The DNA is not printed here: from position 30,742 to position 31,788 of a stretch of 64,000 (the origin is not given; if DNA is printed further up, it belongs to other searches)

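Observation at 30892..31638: MvhD-type iron-sulfur domain fused to a winged-helix DNA-binding domain inside the hdr operon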

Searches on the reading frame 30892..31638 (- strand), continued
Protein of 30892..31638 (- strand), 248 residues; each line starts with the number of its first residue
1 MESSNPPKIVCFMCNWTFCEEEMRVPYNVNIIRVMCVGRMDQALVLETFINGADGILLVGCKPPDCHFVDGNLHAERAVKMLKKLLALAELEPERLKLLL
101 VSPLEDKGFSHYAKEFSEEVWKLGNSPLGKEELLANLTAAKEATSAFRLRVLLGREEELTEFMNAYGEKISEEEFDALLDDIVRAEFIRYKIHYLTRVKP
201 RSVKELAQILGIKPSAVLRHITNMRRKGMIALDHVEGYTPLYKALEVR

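Call 34: find_encoding_contigs(protein=P0297, flank=10000, max_places=3)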
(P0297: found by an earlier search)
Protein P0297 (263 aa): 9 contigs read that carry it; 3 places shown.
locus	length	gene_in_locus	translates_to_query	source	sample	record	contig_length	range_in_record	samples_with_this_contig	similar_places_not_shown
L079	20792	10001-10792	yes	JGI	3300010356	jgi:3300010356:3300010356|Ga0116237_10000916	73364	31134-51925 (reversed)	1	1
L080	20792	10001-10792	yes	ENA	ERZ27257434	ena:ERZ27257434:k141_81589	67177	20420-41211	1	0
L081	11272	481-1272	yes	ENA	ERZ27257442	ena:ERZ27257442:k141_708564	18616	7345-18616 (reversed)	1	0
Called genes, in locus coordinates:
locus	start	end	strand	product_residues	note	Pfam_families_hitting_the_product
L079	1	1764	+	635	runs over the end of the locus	PF02730:AFOR_N, PF01314:AFOR_C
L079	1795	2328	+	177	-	-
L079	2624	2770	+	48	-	-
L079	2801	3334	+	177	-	-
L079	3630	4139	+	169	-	-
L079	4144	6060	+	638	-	PF02730:AFOR_N, PF01314:AFOR_C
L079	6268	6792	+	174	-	PF12838:Fer4_7 (faint), PF12837:Fer4_6 (weak)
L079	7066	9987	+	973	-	PF00890:FAD_binding_2, PF01266:DAO (weak), PF07992:Pyr_redox_2, PF12831:FAD_oxidored, PF13450:NAD_binding_8, PF00037:Fer4 (weak), PF12838:Fer4_7, PF13237:Fer4_10, +6 more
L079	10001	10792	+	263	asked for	PF02662:FlpD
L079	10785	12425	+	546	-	PF00070:Pyr_redox (faint), PF00670:AdoHcyase_NAD (faint), PF00890:FAD_binding_2 (faint), PF01262:AlaDh_PNT_C (faint), PF14691:Fer4_20, PF07992:Pyr_redox_2, PF13450:NAD_binding_8 (weak), PF13738:Pyr_redox_3, +9 more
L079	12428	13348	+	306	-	-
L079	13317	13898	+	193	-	PF13183:Fer4_8, PF13187:Fer4_9 (weak), PF13534:Fer4_17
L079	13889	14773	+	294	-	PF02754:CCG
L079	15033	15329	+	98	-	-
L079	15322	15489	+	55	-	-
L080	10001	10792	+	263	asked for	PF02662:FlpD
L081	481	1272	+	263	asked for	PF02662:FlpD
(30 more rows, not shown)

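Call 39: find_encoding_contigs(protein=P0125, flank=7000, max_places=1)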
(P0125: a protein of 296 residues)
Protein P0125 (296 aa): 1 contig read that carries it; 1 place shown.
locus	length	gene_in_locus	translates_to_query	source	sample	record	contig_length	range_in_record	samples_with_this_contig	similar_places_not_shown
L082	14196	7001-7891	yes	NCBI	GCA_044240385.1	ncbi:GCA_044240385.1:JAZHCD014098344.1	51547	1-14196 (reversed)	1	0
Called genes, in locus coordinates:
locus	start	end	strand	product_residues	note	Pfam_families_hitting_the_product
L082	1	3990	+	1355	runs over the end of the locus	PF07992:Pyr_redox_2, PF12831:FAD_oxidored, PF00037:Fer4 (weak), PF12831:FAD_oxidored (weak), PF00037:Fer4, PF12838:Fer4_7, PF14697:Fer4_21, PF02662:FlpD, +20 more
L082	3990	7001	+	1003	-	PF12831:FAD_oxidored (weak), PF00037:Fer4, PF07992:Pyr_redox_2, PF12831:FAD_oxidored, PF13450:NAD_binding_8, PF13738:Pyr_redox_3, PF00037:Fer4, PF14697:Fer4_21, +19 more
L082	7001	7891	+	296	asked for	PF02662:FlpD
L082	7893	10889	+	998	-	PF07992:Pyr_redox_2, PF12831:FAD_oxidored (weak), PF13450:NAD_binding_8 (weak), PF00037:Fer4, PF12797:Fer4_2 (weak), PF12838:Fer4_7 (weak), PF00890:FAD_binding_2 (weak), PF07992:Pyr_redox_2, +16 more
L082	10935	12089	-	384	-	PF13183:Fer4_8, PF13237:Fer4_10 (weak), PF12838:Fer4_7 (weak), PF13534:Fer4_17, PF02754:CCG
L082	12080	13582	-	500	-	PF01565:FAD_binding_4, PF02913:FAD-oxidase_C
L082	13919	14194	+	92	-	?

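Call 40: find_encoding_contigs(protein=P0128, flank=7000, max_places=1)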
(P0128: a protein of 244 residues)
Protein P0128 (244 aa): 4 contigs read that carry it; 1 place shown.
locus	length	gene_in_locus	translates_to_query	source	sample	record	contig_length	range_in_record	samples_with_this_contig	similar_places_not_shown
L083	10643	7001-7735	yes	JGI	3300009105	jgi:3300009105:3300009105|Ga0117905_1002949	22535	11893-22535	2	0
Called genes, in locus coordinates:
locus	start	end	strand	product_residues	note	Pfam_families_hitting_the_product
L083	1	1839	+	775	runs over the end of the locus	PF13450:NAD_binding_8 (weak), PF12797:Fer4_2 (faint), PF12838:Fer4_7 (faint), PF00037:Fer4 (weak), PF13183:Fer4_8 (faint), PF13187:Fer4_9, PF13237:Fer4_10 (faint), PF02662:FlpD, +2 more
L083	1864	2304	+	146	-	PF01597:GCV_H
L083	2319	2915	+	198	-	PF13183:Fer4_8, PF13187:Fer4_9 (weak), PF13534:Fer4_17 (weak)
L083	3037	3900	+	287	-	PF02754:CCG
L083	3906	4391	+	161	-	PF13187:Fer4_9, PF13183:Fer4_8, PF13237:Fer4_10 (weak), PF13534:Fer4_17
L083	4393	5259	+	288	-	PF02754:CCG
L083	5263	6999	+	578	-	PF07992:Pyr_redox_2 (weak), PF01266:DAO (weak), PF12797:Fer4_2 (weak), PF13237:Fer4_10, PF00037:Fer4, PF12838:Fer4_7, PF13187:Fer4_9, PF14697:Fer4_21, +5 more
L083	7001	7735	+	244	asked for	PF02662:FlpD, PF01022:HTH_5 (faint), PF13412:HTH_24 (weak)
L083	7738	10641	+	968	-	?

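Call 41: find_encoding_contigs(protein=P0160, flank=7000, max_places=1)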
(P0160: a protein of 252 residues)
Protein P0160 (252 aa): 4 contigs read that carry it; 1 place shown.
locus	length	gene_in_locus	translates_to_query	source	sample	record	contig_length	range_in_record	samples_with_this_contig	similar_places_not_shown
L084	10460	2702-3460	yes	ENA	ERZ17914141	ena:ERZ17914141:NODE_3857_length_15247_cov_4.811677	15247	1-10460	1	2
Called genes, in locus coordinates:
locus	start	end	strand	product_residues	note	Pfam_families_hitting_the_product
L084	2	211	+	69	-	?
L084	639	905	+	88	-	PF02662:FlpD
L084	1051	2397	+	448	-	PF17179:Fer4_22 (faint), PF12797:Fer4_2 (faint), PF13237:Fer4_10 (weak), PF13183:Fer4_8 (weak), PF13187:Fer4_9 (weak), PF13534:Fer4_17 (weak), PF02754:CCG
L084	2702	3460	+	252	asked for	PF02662:FlpD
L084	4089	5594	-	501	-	PF01266:DAO (faint), PF14691:Fer4_20, PF01262:AlaDh_PNT_C (faint), PF13738:Pyr_redox_3 (faint), PF00070:Pyr_redox (faint), PF03807:F420_oxidored (faint), PF07992:Pyr_redox_2, PF13450:NAD_binding_8 (weak)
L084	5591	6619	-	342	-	PF00175:NAD_binding_1 (weak), PF10418:DHODB_Fe-S_bind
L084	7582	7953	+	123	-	PF05656:DUF805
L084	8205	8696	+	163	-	PF12850:Metallophos_2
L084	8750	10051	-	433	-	PF13638:PIN_4, PF13604:AAA_30 (faint), PF02562:PhoH, PF13245:AAA_19 (faint), PF13401:AAA_22 (weak)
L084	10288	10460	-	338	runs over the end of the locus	PF00581:Rhodanese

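Call 57: search_protein_families(library=pfam, proteins=[P0297, P0126, P0133, P0128, P0125, P0160, P0291, P0293], max_evalue=0.01)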
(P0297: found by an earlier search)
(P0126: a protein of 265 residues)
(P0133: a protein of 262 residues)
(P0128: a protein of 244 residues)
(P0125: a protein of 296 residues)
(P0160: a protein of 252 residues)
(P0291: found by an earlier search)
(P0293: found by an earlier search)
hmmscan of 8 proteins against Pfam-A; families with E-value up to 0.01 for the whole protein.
P0297 (263 aa): 3 families
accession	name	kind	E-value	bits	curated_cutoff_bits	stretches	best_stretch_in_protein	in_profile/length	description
PF02662.21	FlpD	-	1.1e-49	168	22.3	1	15-137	1-123/123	Methyl-viologen-reducing hydrogenase, delta subunit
PF03965.22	Penicillinase_R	-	0.0029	18.4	22.6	1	203-260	5-65/115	Penicillinase repressor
PF21476.4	PF0610-like_N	-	0.0045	17.6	33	1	205-233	5-32/50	PF0610-like, N-terminal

P0126 (265 aa): 1 family
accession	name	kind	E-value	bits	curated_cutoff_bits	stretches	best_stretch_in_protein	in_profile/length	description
PF02662.21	FlpD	-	3.7e-55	185.7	22.3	1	12-134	1-123/123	Methyl-viologen-reducing hydrogenase, delta subunit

P0133 (262 aa): 4 families
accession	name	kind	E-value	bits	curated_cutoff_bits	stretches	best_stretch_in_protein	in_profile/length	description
PF02662.21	FlpD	-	4.4e-52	175.7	22.3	1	9-130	2-123/123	Methyl-viologen-reducing hydrogenase, delta subunit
PF21476.4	PF0610-like_N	-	0.00023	21.7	33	1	201-231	5-35/50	PF0610-like, N-terminal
PF01022.26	HTH_5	-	0.00031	21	22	1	199-238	4-43/47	Bacterial regulatory protein, arsR family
PF12840.13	HTH_20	-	0.00094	19.5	27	1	201-238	8-46/51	Helix-turn-helix domain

P0128 (244 aa): 14 families
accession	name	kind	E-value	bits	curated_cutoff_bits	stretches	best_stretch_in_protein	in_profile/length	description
PF02662.21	FlpD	-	7.6e-46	155.6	22.3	1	7-129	1-123/123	Methyl-viologen-reducing hydrogenase, delta subunit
PF13412.12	HTH_24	-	4.2e-06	26.7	21.9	1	191-229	8-47/48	Winged helix-turn-helix DNA-binding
PF12840.13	HTH_20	-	7.7e-06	26.2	27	1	187-229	5-48/51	Helix-turn-helix domain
PF01022.26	HTH_5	-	9.2e-06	25.9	22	1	187-230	3-46/47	Bacterial regulatory protein, arsR family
PF12802.13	MarR_2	-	9.7e-05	22.9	27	1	190-230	9-51/61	MarR family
PF21476.4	PF0610-like_N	-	0.00011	22.8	33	1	187-221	2-36/50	PF0610-like, N-terminal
PF08279.18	HTH_11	-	0.0005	20.3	25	1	188-229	2-44/55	HTH domain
PF01726.22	LexA_DNA_bind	-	0.00072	19.7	23.7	0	201-232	27-59/65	LexA DNA binding domain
PF13545.12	HTH_Crp_2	-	0.00077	19.8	27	1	200-231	23-55/70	Crp-like helix-turn-helix domain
PF25212.1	HVO_A0114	-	0.001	19.2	27.6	1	194-237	31-74/84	HVO_A0114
PF13551.12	HTH_29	-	0.0039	17.7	28.1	1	191-233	4-46/64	Winged helix-turn helix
PF01047.28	MarR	-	0.0048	17.2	24.6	0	198-230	16-48/59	MarR family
PF13936.12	HTH_38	-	0.0053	16.9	27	0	188-220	10-41/44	Helix-turn-helix domain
PF22451.2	NirdL-like_HTH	-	0.0063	16.5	27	0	203-229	20-46/47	Siroheme decarboxylase NirDL-like HTH domain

P0125 (296 aa): 3 families
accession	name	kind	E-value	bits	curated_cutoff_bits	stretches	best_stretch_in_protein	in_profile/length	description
PF02662.21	FlpD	-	7.5e-53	178.2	22.3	1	45-167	1-123/123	Methyl-viologen-reducing hydrogenase, delta subunit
PF01022.26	HTH_5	-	0.00058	20.1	22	1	237-265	4-32/47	Bacterial regulatory protein, arsR family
PF21476.4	PF0610-like_N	-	0.0012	19.5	33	1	236-269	2-35/50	PF0610-like, N-terminal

P0160 (252 aa): 6 families
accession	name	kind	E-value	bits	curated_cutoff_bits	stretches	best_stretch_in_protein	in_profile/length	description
PF02662.21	FlpD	-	4.1e-48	162.9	22.3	1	9-131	1-123/123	Methyl-viologen-reducing hydrogenase, delta subunit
PF12802.13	MarR_2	-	4.1e-05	24.1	27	1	197-238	10-53/61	MarR family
PF12840.13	HTH_20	-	0.00034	21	27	1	197-237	9-50/51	Helix-turn-helix domain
PF01022.26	HTH_5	-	0.00064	20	22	1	194-235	4-45/47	Bacterial regulatory protein, arsR family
PF09339.16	HTH_IclR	-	0.0034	17.6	22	1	197-236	8-49/52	IclR helix-turn-helix domain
PF13412.12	HTH_24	-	0.0088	16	21.9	0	204-234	16-46/48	Winged helix-turn-helix DNA-binding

P0291 (259 aa): 4 families
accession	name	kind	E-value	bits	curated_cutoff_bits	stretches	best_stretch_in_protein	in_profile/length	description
PF02662.21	FlpD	-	3.1e-55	185.9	22.3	1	8-130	1-123/123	Methyl-viologen-reducing hydrogenase, delta subunit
PF08279.18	HTH_11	-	0.00078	19.7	25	1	197-232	5-42/55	HTH domain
PF21476.4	PF0610-like_N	-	0.00079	20.1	33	1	194-229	3-38/50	PF0610-like, N-terminal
PF25212.1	HVO_A0114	-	0.0078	16.4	27.6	0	199-239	30-70/84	HVO_A0114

P0293 (260 aa): 6 families
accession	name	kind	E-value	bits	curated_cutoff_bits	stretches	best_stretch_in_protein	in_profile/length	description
PF02662.21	FlpD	-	6.3e-43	146.1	22.3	1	8-130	1-123/123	Methyl-viologen-reducing hydrogenase, delta subunit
PF01022.26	HTH_5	-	1.3e-08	35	22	1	199-239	6-46/47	Bacterial regulatory protein, arsR family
PF13412.12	HTH_24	-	0.00038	20.4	21.9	1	208-239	17-48/48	Winged helix-turn-helix DNA-binding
PF02082.26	Rrf2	-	0.00039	21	30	1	207-239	22-54/132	Iron-dependent Transcriptional regulator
PF08279.18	HTH_11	-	0.00051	20.3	25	1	202-243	7-49/55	HTH domain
PF12802.13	MarR_2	-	0.0031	18.1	27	1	200-242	10-54/61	MarR family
